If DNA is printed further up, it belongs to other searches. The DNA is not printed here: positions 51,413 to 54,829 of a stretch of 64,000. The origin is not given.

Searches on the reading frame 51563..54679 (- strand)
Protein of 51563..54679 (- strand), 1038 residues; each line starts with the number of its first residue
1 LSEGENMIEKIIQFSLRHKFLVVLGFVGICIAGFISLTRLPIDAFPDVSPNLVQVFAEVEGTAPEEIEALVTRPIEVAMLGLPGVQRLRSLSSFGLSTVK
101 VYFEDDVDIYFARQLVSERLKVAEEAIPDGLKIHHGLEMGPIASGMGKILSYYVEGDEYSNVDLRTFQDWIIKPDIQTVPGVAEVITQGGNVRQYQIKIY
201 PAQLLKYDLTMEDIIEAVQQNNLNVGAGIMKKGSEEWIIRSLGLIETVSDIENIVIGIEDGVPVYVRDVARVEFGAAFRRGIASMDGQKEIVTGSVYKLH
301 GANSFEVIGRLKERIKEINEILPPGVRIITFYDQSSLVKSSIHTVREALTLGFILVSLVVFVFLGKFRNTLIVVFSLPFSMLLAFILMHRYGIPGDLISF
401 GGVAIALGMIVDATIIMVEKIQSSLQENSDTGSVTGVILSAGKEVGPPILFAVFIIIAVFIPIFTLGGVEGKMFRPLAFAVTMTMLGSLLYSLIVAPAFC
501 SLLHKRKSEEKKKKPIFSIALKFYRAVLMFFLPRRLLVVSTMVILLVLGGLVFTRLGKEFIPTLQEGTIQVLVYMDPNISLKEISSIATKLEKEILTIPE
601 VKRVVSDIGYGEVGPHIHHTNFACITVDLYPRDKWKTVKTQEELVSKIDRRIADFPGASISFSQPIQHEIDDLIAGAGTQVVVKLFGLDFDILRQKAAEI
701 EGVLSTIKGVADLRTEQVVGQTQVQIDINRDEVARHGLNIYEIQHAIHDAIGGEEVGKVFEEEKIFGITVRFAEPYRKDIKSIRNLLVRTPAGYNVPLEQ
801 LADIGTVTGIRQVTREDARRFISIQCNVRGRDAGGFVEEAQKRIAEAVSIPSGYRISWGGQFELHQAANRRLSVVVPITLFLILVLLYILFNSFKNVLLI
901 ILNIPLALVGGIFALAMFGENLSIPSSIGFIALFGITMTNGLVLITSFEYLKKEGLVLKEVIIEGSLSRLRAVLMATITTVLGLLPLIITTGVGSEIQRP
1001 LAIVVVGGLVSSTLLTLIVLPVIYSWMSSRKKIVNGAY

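Call 17: search_protein_families(library=pfam, proteins=[window:51563-54679:-], max_evalue=0.00001)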
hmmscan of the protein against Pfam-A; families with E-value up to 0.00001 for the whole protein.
window:51563-54679:- (1038 aa): 2 families
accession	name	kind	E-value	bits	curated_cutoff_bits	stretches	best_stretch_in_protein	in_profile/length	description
PF00873.25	ACR_tran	-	4.3e-279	928.9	28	1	11-1025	1-1018/1021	AcrB/AcrD/AcrF family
PF03176.21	MMPL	-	2e-09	37.3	20.5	0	822-1030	92-305/333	MMPL family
